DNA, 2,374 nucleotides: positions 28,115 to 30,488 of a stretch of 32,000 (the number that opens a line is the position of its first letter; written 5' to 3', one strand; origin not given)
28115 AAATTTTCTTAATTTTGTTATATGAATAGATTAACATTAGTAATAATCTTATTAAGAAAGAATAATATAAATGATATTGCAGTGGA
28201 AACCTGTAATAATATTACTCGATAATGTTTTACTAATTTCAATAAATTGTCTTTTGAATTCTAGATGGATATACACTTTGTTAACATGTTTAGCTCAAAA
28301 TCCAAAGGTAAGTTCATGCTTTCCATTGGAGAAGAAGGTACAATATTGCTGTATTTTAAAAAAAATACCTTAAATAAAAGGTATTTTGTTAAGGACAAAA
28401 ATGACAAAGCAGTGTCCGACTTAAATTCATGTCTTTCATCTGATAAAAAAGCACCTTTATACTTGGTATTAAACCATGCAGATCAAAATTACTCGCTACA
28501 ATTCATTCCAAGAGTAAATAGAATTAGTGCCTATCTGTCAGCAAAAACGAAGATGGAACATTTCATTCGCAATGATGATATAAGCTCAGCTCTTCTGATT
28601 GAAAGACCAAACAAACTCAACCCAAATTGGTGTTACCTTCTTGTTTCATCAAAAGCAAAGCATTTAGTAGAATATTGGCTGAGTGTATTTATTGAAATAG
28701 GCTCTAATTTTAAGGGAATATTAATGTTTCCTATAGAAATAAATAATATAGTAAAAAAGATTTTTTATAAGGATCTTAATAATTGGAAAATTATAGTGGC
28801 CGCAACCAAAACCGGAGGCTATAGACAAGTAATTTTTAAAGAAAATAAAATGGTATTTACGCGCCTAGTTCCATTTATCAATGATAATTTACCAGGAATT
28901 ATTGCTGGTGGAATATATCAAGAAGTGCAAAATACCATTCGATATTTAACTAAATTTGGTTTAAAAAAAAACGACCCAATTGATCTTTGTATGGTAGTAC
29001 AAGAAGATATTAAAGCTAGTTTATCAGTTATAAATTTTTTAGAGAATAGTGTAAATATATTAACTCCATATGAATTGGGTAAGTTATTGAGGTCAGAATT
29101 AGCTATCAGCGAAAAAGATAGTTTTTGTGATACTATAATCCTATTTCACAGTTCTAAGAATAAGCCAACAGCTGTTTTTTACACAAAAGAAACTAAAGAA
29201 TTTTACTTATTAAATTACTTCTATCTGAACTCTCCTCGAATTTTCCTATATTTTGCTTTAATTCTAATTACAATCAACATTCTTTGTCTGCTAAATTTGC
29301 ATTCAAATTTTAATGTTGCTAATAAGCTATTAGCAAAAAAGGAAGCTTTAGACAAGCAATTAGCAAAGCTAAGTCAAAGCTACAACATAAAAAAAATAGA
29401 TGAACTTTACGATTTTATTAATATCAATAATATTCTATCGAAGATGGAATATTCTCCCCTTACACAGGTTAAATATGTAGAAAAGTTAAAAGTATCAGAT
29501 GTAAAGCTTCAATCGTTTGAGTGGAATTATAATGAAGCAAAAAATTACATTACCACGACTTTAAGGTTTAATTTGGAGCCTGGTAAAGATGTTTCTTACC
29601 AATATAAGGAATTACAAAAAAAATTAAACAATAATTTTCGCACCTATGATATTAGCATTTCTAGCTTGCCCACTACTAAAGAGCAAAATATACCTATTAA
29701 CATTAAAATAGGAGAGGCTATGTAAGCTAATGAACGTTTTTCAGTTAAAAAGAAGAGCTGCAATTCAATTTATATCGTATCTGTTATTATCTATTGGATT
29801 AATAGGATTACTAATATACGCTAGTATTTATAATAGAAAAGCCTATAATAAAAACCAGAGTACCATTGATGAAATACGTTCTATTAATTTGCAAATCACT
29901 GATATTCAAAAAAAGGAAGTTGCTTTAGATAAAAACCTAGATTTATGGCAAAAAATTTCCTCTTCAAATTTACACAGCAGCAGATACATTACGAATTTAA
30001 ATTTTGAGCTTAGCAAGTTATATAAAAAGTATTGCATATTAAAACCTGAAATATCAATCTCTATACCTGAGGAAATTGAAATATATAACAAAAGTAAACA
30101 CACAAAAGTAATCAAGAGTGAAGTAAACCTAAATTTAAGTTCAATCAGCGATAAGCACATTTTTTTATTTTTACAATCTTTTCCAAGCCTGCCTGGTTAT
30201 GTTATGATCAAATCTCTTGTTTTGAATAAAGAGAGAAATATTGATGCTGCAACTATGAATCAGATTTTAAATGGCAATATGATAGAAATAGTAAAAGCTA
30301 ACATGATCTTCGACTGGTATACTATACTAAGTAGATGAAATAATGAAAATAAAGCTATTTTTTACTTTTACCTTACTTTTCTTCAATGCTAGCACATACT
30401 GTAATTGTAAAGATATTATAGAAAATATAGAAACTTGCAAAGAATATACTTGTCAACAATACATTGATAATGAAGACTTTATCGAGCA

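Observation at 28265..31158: Orphan three-gene cluster with the architecture of a type IV pilus / type II secretion inner-membrane platform (PilM-N, PilO, PilP-like) in a Wolbachia-like genome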

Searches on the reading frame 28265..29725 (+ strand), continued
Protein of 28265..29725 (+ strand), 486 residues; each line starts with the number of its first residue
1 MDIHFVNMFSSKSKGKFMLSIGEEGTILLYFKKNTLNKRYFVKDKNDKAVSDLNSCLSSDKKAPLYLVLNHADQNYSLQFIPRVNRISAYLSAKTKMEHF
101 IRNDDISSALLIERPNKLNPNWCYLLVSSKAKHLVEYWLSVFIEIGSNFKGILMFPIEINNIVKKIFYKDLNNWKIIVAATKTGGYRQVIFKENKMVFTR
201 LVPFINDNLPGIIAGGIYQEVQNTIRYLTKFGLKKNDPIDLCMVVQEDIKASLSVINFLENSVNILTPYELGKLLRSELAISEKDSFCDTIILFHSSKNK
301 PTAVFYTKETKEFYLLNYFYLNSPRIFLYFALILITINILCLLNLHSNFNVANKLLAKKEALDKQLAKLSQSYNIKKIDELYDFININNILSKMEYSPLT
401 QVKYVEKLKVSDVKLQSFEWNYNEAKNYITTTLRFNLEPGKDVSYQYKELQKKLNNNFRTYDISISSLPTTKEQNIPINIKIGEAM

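Call 80: list_cluster_members(proteins=[P0086, P0087, P0088, P0090, P0091, P0092, P0049, P0045, P0093, P0094])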
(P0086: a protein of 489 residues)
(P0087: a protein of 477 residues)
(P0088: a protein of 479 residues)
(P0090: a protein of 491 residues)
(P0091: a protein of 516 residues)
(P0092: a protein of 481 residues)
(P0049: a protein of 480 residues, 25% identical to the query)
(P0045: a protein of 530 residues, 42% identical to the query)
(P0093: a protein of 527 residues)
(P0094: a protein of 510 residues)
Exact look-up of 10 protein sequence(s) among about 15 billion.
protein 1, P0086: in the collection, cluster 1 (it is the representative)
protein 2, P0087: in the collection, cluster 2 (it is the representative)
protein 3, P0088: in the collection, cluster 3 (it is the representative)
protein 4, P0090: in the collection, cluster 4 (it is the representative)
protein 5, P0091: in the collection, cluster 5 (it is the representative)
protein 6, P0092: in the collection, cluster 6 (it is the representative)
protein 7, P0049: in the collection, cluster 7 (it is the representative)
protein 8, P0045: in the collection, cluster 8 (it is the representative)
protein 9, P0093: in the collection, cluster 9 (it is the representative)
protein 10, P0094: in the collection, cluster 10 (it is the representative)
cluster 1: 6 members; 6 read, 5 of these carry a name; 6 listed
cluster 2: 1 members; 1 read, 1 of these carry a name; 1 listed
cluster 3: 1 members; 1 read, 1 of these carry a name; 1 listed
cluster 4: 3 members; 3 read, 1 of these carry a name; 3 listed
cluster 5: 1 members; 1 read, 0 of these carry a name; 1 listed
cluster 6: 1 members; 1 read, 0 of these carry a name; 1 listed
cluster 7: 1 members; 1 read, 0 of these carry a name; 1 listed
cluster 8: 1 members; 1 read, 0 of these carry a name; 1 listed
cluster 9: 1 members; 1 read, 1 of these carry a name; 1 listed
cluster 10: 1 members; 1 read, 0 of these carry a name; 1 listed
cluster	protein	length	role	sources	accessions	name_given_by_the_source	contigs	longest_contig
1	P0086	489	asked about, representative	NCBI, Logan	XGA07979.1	MAG: hypothetical protein U0X86_000112 [Wolbachia endosymbiont of Xenopsylla cheopis]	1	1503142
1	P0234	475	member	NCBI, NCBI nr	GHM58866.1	MAG: hypothetical protein sGL2_10160 [Candidatus Mesenet longicola]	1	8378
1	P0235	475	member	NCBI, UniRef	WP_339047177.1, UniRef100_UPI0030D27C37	hypothetical protein [Candidatus Mesenet endosymbiont of Phosphuga atrata] | hypothetical protein n=1 Tax=Candidatus Mesenet endosymbiont of Phosphuga atrata ...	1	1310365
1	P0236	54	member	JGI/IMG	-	hypothetical protein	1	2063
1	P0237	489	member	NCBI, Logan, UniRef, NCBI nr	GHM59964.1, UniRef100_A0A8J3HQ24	MAG: hypothetical protein sL5_09570 [Candidatus Mesenet longicola] | Uncharacterized protein n=1 Tax=Candidatus Mesenet longicola TaxID=1892558 ...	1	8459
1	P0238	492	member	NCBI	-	-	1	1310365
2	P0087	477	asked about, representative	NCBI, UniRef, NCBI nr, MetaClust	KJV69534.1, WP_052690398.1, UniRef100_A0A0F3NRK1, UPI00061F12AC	hypothetical protein [Candidatus Neoehrlichia procyonis] | Uncharacterized protein n=1 Tax=Candidatus Neoehrlichia procyonis str. RAC413 ... | hypothetical protein [Candidatus Neoehrlichia lotoris]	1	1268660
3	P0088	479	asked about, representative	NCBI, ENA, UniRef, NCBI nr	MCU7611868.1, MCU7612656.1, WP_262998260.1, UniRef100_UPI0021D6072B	hypothetical protein [Anaplasma capra] | hypothetical protein n=1 Tax=Anaplasma capra TaxID=1562740 RepID=UPI0021D6072B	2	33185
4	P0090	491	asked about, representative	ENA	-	-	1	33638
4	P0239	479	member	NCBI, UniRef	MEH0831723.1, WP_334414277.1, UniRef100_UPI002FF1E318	hypothetical protein [Anaplasma bovis] | hypothetical protein n=1 Tax=Anaplasma bovis TaxID=186733 RepID=UPI002FF1E318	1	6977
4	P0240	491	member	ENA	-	-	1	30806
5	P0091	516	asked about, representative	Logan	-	-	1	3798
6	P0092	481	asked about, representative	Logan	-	-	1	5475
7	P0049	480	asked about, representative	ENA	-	-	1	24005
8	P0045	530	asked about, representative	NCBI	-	-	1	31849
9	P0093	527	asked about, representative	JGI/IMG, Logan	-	hypothetical protein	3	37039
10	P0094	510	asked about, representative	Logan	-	-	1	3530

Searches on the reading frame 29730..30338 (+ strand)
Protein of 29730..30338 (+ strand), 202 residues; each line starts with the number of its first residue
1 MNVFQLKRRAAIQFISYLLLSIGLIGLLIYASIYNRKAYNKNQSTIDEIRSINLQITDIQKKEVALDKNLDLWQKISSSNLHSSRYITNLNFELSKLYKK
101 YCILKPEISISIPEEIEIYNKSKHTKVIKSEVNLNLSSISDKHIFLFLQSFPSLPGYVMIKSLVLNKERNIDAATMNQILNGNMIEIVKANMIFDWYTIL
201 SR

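Call 3: search_protein_families(library=pfam, proteins=[window:29730-30338:+], max_evalue=10)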
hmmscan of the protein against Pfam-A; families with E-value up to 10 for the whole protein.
window:29730-30338:+ (202 aa): 0 families

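Call 4: search_protein_families(library=ncbifam, proteins=[window:29730-30338:+], max_evalue=10)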
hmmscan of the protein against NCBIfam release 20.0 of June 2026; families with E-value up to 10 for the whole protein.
window:29730-30338:+ (202 aa): 0 families

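Call 41: search_solved_structures(query=A4, max_evalue=10)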
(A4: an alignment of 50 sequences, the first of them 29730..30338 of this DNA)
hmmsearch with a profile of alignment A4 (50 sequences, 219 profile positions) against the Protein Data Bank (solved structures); distinct sequences matched with E-value up to 10: 48.
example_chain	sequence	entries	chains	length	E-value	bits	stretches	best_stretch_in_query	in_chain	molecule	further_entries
3n4x_A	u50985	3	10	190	0.023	17.2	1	20-75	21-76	Monopolin complex subunit CSM1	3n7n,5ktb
2jee_A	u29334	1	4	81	0.032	16.8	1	30-75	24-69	CELL DIVISION PROTEIN ZAPB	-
1l8d_A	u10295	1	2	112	0.07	15.6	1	33-80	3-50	DNA double-strand break repair rad50 ATPase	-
6m6z_A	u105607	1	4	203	0.077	15.5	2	6-79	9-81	TMH4C4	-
6zff_A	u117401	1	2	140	0.1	15.1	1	33-79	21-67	DNA double-strand break repair Rad50 ATPase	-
3mlg_A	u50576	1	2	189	0.2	14.1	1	57-104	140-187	2X chimera of Helicobacter pylori protein HP0242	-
6qpw_C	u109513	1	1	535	0.22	14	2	42-117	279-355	Structural maintenance of chromosomes protein 3,Structural maintenance of chromosomes prot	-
4ux3_A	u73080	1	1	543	0.22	14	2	42-117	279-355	STRUCTURAL MAINTENANCE OF CHROMOSOMES PROTEIN 3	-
4eot_A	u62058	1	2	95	0.49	12.9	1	30-79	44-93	Transcription factor MafA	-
1wpa_A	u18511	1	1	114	0.58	12.6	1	36-95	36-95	Occludin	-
3g7c_A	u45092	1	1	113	0.68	12.4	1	36-94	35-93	Occludin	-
2wty_A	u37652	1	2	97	0.71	12.4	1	30-80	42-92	TRANSCRIPTION FACTOR MAFB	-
2os8_B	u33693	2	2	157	0.73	12.3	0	64-115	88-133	Myosin regulatory light chain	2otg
5huz_A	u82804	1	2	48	0.86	12.1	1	35-75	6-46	Protein phosphatase 1 regulatory subunit 12A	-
2wt7_B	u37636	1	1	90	0.88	12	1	30-79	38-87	TRANSCRIPTION FACTOR MAFB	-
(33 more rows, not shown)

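Call 73: search_protein_families(library=pfam, alignment_id=A4, max_evalue=10)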
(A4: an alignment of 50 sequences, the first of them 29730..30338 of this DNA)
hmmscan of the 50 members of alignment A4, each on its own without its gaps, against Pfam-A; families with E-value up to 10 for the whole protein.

A. member 1, window:29730-30338:+ (202 aa): 0 families

B. families by the number of members that match (of 50 scanned): 124 families (the first 25 are shown)
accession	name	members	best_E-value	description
PF11382.13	MctB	4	0.01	Copper transport outer membrane protein, MctB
PF21773.2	ODAD1_CC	2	0.00031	ODAD1 central coiled coil region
PF08954.16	Trimer_CC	2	0.0066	Trimerisation motif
PF16526.10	CLZ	2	0.024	C-terminal leucine zipper domain of cyclic nucleotide-gated channels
PF02912.23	Phe_tRNA-synt_N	2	0.028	Aminoacyl tRNA synthetase class II, N-terminal domain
PF01025.24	GrpE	2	0.036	GrpE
PF08702.15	Fib_alpha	2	0.12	Fibrinogen alpha/beta chain family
PF13837.12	Myb_DNA-bind_4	2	0.12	Myb/SANT-like DNA-binding domain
PF04871.18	Uso1_p115_C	2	0.25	Uso1 / p115 like vesicle tethering protein, C terminal region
PF16421.10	E2F_CC-MB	1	0.00038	E2F transcription factor CC-MB domain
PF08651.15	DASH_Duo1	1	0.0017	DASH complex subunit Duo1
PF00078.32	RVT_1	1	0.0023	Reverse transcriptase (RNA-dependent DNA polymerase)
PF08229.16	SHR3_chaperone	1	0.0026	ER membrane protein SH3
PF04728.18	LPP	1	0.0032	Lipoprotein leucine-zipper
PF22515.2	DUF6996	1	0.0033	Domain of unknown function (DUF6996)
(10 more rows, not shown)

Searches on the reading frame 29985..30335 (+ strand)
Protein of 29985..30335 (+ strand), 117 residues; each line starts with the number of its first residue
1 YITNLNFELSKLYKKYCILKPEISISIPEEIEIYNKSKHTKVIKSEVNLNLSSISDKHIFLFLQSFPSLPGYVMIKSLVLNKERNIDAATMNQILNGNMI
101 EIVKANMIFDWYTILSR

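Call 104: search_solved_structures(query=A8, max_evalue=10, show_alignments=1)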
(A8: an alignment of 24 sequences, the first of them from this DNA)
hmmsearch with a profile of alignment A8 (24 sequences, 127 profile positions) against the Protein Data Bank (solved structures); distinct sequences matched with E-value up to 10: 1.
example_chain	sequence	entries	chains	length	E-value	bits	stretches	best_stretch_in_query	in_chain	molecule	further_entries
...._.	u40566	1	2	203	1.9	11.5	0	82-108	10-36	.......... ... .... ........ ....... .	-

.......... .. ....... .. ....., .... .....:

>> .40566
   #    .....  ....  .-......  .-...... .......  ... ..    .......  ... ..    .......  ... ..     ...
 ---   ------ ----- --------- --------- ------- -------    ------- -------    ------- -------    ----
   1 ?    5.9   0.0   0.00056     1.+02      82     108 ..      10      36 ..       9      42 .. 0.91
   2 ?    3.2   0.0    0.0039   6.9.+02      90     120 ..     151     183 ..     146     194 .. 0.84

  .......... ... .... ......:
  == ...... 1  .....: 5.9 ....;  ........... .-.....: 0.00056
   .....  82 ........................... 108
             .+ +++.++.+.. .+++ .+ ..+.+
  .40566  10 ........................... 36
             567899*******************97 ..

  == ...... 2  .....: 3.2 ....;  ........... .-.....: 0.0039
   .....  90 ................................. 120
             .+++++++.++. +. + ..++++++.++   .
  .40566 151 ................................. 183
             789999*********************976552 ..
